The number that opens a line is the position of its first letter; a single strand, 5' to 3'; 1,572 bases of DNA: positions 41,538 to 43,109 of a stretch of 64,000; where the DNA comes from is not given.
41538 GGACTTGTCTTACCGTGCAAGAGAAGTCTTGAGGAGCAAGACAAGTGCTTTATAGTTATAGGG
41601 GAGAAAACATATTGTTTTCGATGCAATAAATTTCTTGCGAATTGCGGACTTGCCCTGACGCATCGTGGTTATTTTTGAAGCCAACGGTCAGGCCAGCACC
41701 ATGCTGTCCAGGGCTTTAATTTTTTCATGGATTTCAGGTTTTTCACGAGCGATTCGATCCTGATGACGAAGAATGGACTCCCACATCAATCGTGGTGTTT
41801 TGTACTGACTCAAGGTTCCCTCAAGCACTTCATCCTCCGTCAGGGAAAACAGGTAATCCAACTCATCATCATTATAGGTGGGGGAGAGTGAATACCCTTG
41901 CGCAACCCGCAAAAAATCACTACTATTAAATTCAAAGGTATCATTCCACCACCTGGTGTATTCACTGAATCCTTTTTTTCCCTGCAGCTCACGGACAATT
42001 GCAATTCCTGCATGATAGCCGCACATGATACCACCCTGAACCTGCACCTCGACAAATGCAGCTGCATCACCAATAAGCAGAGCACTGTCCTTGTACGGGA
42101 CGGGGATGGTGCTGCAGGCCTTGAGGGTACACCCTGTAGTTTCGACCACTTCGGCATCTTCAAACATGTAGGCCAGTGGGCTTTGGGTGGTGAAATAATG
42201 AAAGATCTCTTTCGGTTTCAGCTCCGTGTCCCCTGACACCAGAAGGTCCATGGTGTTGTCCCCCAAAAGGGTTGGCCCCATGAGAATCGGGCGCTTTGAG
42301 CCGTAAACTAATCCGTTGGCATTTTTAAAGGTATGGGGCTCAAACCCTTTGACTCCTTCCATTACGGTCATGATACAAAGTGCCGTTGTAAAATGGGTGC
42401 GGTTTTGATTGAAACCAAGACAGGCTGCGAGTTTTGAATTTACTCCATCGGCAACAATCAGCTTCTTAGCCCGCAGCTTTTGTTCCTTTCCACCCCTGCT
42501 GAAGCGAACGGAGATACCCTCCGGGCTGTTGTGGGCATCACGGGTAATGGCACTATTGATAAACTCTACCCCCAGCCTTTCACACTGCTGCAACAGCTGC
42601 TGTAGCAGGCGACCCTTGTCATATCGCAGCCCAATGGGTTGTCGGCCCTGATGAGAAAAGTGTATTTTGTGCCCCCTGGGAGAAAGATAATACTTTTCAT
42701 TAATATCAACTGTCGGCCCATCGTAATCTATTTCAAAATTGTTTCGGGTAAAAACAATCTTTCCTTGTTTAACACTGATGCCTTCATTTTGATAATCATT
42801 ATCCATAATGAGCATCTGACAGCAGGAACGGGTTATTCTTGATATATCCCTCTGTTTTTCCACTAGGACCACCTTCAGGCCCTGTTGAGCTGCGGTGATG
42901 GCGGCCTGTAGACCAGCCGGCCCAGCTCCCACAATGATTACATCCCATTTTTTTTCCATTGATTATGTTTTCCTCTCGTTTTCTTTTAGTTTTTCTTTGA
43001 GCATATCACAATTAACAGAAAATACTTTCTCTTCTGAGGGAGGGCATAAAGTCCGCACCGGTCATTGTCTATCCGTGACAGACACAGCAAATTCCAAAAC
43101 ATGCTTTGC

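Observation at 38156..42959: N-glycosylation-like module: polyprenyl-P glycosyltransferase + AglB/PglB-type oligosaccharyltransferase + geranylgeranyl-reductase-family flavoprotein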

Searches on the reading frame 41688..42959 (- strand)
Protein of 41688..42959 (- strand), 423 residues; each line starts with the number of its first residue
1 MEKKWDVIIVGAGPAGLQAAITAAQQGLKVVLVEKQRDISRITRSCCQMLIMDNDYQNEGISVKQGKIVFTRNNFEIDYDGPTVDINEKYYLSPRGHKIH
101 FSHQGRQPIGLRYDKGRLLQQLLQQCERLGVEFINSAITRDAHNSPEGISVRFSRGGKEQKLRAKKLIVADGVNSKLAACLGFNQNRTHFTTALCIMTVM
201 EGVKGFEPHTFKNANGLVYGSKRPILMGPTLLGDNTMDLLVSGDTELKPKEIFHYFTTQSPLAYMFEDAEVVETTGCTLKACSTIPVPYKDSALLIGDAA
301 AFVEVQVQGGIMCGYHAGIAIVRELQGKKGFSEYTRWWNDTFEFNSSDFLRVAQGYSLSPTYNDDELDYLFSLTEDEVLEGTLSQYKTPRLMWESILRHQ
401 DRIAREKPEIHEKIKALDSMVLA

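Call 3: search_protein_families(library=pfam, proteins=[window:41688-42959:-], max_evalue=0.01)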
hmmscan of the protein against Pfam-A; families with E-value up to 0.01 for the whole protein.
window:41688-42959:- (423 aa): 14 families
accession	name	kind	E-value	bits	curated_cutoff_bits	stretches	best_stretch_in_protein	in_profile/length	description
PF01494.25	FAD_binding_3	-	1.5e-14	54.4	22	1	5-206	2-192/349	FAD binding domain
PF01266.30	DAO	-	2.4e-12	47.5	27.9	2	6-40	1-35/353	FAD dependent oxidoreductase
PF00890.30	FAD_binding_2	-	2.3e-11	44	20.4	1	6-38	1-33/414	FAD binding domain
PF07992.20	Pyr_redox_2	-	3.7e-11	43.4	26.1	1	6-190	2-126/291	Pyridine nucleotide-disulphide oxidoreductase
PF03486.20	HI0933_like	-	5.1e-11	42.9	50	1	6-41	2-37/244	HI0933-like protein Rossmann domain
PF12831.13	FAD_oxidored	-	1e-09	38.6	27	1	6-37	1-32/416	FAD dependent oxidoreductase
PF13738.12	Pyr_redox_3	-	3.2e-08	33.6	30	1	8-73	1-67/305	Pyridine nucleotide-disulphide oxidoreductase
PF05834.18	Lycopene_cycl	-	4.1e-08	33.1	23.4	1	6-177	1-145/380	Lycopene cyclase protein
PF01134.28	GIDA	-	2.1e-07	30.8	22.1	1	6-47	1-40/391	Glucose inhibited division protein A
PF13450.12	NAD_binding_8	-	1.9e-06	28.5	21.9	1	9-40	1-32/68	NAD(P)-binding Rossmann-like domain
PF01946.23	Thi4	-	4.3e-06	26.6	26.2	1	5-36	18-50/235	Thi4 family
PF00070.33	Pyr_redox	-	0.00012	23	22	1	7-66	2-60/82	Pyridine nucleotide-disulphide oxidoreductase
PF01262.27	AlaDh_PNT_C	-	0.00053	19.9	23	1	6-48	30-72/214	Alanine dehydrogenase/PNT, C-terminal domain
PF02737.24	3HCDH_N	-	0.0088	16.4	22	0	7-49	2-44/180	3-hydroxyacyl-CoA dehydrogenase, NAD binding domain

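Call 4: search_protein_families(library=ncbifam, proteins=[window:41688-42959:-], max_evalue=0.01)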
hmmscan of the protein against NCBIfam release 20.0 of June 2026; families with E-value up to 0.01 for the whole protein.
window:41688-42959:- (423 aa): 154 families (the best 25 are shown)
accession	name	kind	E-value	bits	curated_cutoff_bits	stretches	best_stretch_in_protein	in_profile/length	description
TIGR02032.1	GG-red-SF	subfamily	6.1e-26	91.8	158.8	2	5-201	1-175/297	geranylgeranyl reductase family protein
NF006002.0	PRK08132.1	subfamily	5.9e-13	48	416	1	4-48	25-69/552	FAD-dependent oxidoreductase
TIGR01988.1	Ubi-OHases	subfamily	2.5e-12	46.3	224.65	1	6-199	1-189/387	ubiquinone biosynthesis hydroxylase, UbiH/UbiF/VisC/COQ6 family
TIGR00275.1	TIGR00275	subfamily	8.4e-12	44.6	183.8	1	7-40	1-34/401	aminoacetone oxidase family FAD-binding enzyme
NF008519.0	PRK11445.1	equivalog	4.6e-11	42.5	303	2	131-184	115-168/355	FAD-binding protein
TIGR02023.1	BchP-ChlP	subfamily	5.2e-11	42.2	343.3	1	6-37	2-34/388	geranylgeranyl diphosphate reductase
NF049967.1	QhpG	equivalog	6.3e-11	41.8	240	1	7-41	1-35/423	flavin-dependent monooxygenase QhpG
TIGR01350.1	lipoamide_DH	equivalog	1.4e-10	40.5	408.8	1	5-36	2-33/461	dihydrolipoyl dehydrogenase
NF005720.0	PRK07538.1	subfamily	2e-10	40.2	400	2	113-194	101-186/418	hypothetical protein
NF053717.1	VnlPnlRedVprA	equivalog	2.8e-10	39.6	600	1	2-71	4-74/481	vinyl phenol reductase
TIGR01292.1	TRX_reduct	equivalog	6.2e-10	38.4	343.45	1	5-43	1-39/300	thioredoxin-disulfide reductase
NF004789.0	PRK06134.1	subfamily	9.2e-10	37.7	747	1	2-45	10-53/581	FAD-dependent oxidoreductase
NF006130.0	PRK08274.1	equivalog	1.7e-09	37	369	1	2-36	3-37/467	FAD-dependent tricarballylate dehydrogenase TcuA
NF005612.0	PRK07364.1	equivalog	1.7e-09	36.7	487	1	3-191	17-197/415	FAD-dependent hydroxylase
NF004780.0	PRK06126.1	subfamily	1.8e-09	36.5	445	1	4-38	8-42/552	hypothetical protein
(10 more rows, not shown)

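Call 25: find_homologous_proteins(query=window:41688-42959:-, max_evalue=0.00001)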
Query window:41688-42959:- (423 aa): 686 proteins with E <= 0.00001 among 8000 candidates; the best 120 are listed.
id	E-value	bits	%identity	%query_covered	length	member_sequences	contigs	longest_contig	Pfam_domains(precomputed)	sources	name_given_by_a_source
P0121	5.1e-287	969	100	100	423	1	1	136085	PF01946.24,PF01266.31,PF13450.13,PF00890.31,PF07992.21,PF13738.13,PF03486.21,PF05834.19,PF01134.29,PF01494.26,PF12831.14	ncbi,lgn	-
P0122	9.0e-174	596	59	100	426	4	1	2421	PF01946.24,PF01266.31,PF13450.13,PF00890.31,PF07992.21,PF13738.13,PF03486.21,PF01134.29,PF01494.26,PF12831.14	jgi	-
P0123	1.1e-172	593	58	100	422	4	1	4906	PF13450.13,PF07992.21,PF00070.34,PF03486.21,PF05834.19,PF01134.29,PF01494.26,PF12831.14,PF01946.24,PF01266.31,PF00890.31,PF13738.13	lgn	-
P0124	4.0e-168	578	58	100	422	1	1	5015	PF01266.31,PF00890.31,PF07992.21,PF13738.13,PF03486.21,PF01494.26,PF12831.14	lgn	-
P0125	8.1e-164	564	57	100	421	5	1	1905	PF01946.24,PF01266.31,PF00890.31,PF07992.21,PF13738.13,PF03486.21,PF01134.29,PF01494.26,PF12831.14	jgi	jgi:flavin-dependent dehydrogenase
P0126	1.5e-161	556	55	100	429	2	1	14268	PF01946.24,PF01266.31,PF13450.13,PF00890.31,PF07992.21,PF13738.13,PF03486.21,PF01494.26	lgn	-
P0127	2.9e-161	555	56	100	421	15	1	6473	PF01266.31,PF00890.31,PF07992.21,PF13738.13,PF03486.21,PF01134.29,PF01494.26,PF12831.14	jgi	jgi:digeranylgeranylglycerophospholipid reductase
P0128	7.8e-157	541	54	97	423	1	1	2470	PF01946.24,PF01266.31,PF13450.13,PF00890.31,PF07992.21,PF00070.34,PF13738.13,PF03486.21,PF01134.29,PF01494.26,PF12831.14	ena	-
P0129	3.0e-156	539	55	97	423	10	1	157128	PF01946.24,PF01266.31,PF13450.13,PF00890.31,PF07992.21,PF00070.34,PF03486.21,PF01494.26,PF12831.14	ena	-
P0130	3.9e-155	535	54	97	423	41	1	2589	PF01946.24,PF01266.31,PF13450.13,PF00890.31,PF07992.21,PF03486.21,PF01494.26,PF12831.14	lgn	-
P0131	4.0e-155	535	53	97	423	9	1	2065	PF01946.24,PF01266.31,PF13450.13,PF00890.31,PF07992.21,PF13738.13,PF03486.21,PF05834.19,PF01134.29,PF01494.26,PF12831.14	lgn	-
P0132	1.6e-154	533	54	97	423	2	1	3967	PF01946.24,PF01266.31,PF13450.13,PF00890.31,PF07992.21,PF00070.34,PF13738.13,PF03486.21,PF01494.26,PF12831.14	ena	-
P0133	1.8e-154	533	54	97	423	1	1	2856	PF01946.24,PF01266.31,PF13450.13,PF00890.31,PF07992.21,PF13738.13,PF03486.21,PF05834.19,PF01494.26,PF12831.14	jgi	jgi:digeranylgeranylglycerophospholipid reductase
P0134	4.2e-153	528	53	97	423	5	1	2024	PF01946.24,PF01266.31,PF13450.13,PF00890.31,PF07992.21,PF13738.13,PF03486.21,PF01134.29,PF01494.26,PF12831.14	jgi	-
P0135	6.1e-153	528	53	97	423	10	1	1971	PF01946.24,PF01266.31,PF13450.13,PF00890.31,PF07992.21,PF13738.13,PF03486.21,PF05834.19,PF01494.26,PF12831.14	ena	-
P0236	2.5e-136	473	48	100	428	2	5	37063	PF01266.31,PF13450.13,PF00890.31,PF07992.21,PF13738.13,PF03486.21,PF01262.28,PF01134.29,PF01494.26,PF12831.14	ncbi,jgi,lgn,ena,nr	ncbi:MAG: NAD(P)/FAD-dependent oxidoreductase [Clostridium butyricum]|nr:NAD(P)/FAD-dependent oxidor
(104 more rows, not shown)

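Call 26: find_encoding_contigs(protein=P0129, flank=6000, max_places=2)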
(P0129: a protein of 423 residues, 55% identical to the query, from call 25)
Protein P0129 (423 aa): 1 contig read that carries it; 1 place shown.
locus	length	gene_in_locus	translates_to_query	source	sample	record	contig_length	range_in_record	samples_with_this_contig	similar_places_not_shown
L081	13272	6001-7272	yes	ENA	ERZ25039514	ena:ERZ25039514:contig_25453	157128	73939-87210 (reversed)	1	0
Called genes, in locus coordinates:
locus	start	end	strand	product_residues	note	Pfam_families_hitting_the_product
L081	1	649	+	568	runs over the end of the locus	-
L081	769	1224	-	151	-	PF02518:HATPase_c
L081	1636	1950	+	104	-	-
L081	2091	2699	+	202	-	PF00664:ABC_membrane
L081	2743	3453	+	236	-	PF00005:ABC_tran, PF13304:AAA_21 (faint), PF02463:SMC_N (weak)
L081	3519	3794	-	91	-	-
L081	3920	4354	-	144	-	PF12900:Pyridox_ox_2 (weak)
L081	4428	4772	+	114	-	-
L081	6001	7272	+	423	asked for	PF00890:FAD_binding_2, PF01494:FAD_binding_3, PF01946:Thi4 (weak), PF03486:HI0933_like, PF07992:Pyr_redox_2, PF12831:FAD_oxidored (weak), PF13450:NAD_binding_8 (weak), PF01494:FAD_binding_3, +2 more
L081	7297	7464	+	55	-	PF12797:Fer4_2 (weak), PF13237:Fer4_10 (weak), PF00037:Fer4, PF12837:Fer4_6 (faint), PF14697:Fer4_21 (weak), PF12838:Fer4_7, PF13187:Fer4_9 (weak), PF00037:Fer4 (weak), +3 more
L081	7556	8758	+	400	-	PF00108:Thiolase_N, PF02803:Thiolase_C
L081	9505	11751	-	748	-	PF00141:peroxidase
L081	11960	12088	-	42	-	-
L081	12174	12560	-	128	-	-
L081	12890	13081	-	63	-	-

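Call 27: find_encoding_contigs(protein=P0236, flank=6000, max_places=2)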
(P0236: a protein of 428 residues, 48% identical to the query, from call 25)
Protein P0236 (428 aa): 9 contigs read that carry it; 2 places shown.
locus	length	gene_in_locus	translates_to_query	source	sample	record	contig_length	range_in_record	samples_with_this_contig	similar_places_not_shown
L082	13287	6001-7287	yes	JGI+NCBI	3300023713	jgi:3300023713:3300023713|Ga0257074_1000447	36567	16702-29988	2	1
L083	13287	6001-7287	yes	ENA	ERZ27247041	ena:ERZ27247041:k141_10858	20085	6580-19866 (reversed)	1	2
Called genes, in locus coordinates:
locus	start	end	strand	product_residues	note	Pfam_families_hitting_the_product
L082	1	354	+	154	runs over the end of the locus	PF02870:Methyltransf_1N, PF01035:DNA_binding_1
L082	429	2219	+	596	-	PF19127:Choline_bind_3 (weak)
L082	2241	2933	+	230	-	PF00072:Response_reg, PF00486:Trans_reg_C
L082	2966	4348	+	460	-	PF00672:HAMP, PF00512:HisKA, PF02518:HATPase_c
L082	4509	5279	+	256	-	PF19085:Choline_bind_2 (faint), PF01473:Choline_bind_1 (faint), PF19127:Choline_bind_3 (weak)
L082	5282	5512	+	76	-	-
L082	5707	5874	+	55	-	-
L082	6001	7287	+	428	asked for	PF00890:FAD_binding_2 (weak), PF01134:GIDA (faint), PF01262:AlaDh_PNT_C (faint), PF01266:DAO (faint), PF01494:FAD_binding_3, PF03486:HI0933_like, PF07992:Pyr_redox_2, PF12831:FAD_oxidored (weak), +2 more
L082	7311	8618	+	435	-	PF00070:Pyr_redox (faint), PF00890:FAD_binding_2 (weak), PF01262:AlaDh_PNT_C (faint), PF01494:FAD_binding_3 (weak), PF03486:HI0933_like, PF07992:Pyr_redox_2, PF12831:FAD_oxidored (weak), PF13450:NAD_binding_8 (weak), +2 more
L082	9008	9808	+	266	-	PF00702:Hydrolase, PF13344:Hydrolase_6, PF13419:HAD_2 (weak), PF13242:Hydrolase_like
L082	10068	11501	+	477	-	PF13396:PLDc_N, PF13091:PLDc_2, PF00614:PLDc, PF13091:PLDc_2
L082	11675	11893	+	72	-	PF04986:Y2_Tnp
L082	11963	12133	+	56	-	-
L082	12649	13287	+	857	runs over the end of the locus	PF01522:Polysacc_deac_1, PF22537:WbmS-like (faint), PF01522:Polysacc_deac_1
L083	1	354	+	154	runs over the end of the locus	PF02870:Methyltransf_1N, PF01035:DNA_binding_1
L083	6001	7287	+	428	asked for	PF00890:FAD_binding_2 (weak), PF01134:GIDA (faint), PF01262:AlaDh_PNT_C (faint), PF01266:DAO (faint), PF01494:FAD_binding_3, PF03486:HI0933_like, PF07992:Pyr_redox_2, PF12831:FAD_oxidored (weak), +2 more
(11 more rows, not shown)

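Call 28: search_solved_structures(query=window:41688-42959:-, max_evalue=0.001)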
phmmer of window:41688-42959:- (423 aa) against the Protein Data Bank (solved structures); distinct sequences matched with E-value up to 0.001: 23.
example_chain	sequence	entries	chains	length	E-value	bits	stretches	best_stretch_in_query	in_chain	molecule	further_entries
5tr3_A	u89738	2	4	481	1.8e-05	27.2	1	1-39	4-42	Dihydrolipoyl dehydrogenase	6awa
1ebd_A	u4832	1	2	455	4e-05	26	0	6-36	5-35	DIHYDROLIPOAMIDE DEHYDROGENASE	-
3oz2_A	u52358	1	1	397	5.1e-05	25.7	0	4-44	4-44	Digeranylgeranylglycerophospholipid reductase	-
7koe_C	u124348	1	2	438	0.0001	24.7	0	3-36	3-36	Electron transfer flavoprotein-quinone oxidoreductase FixC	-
2eq7_A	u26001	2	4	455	0.00011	24.6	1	5-40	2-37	2-oxoglutarate dehydrogenase E3 component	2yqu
3lad_A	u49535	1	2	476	0.00011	24.6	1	3-37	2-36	DIHYDROLIPOAMIDE DEHYDROGENASE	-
2cvj_A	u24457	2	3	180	0.00014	24.2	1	5-38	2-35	thioredoxin reductase related protein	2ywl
1bhy_A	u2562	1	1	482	0.00018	23.9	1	3-42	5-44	P64K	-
1ojt_A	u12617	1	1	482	0.00018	23.9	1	3-42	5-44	SURFACE PROTEIN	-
3urh_A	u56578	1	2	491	0.0002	23.7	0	5-37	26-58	Dihydrolipoyl dehydrogenase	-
3ii4_A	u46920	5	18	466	0.00022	23.6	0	5-35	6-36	Dihydrolipoyl dehydrogenase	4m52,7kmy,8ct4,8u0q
2a8x_A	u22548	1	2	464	0.00023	23.5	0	5-35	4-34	Dihydrolipoyl dehydrogenase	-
5u25_A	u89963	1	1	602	0.00029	23.2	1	3-42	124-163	Dihydrolipoamide dehydrogenase (E3 component of pyruvate and 2-oxoglutarate dehydrogenase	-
5u8u_A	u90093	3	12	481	0.00033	23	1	1-36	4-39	Dihydrolipoyl dehydrogenase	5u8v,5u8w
1jeh_A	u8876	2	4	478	0.00034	23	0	2-39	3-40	DIHYDROLIPOAMIDE DEHYDROGENASE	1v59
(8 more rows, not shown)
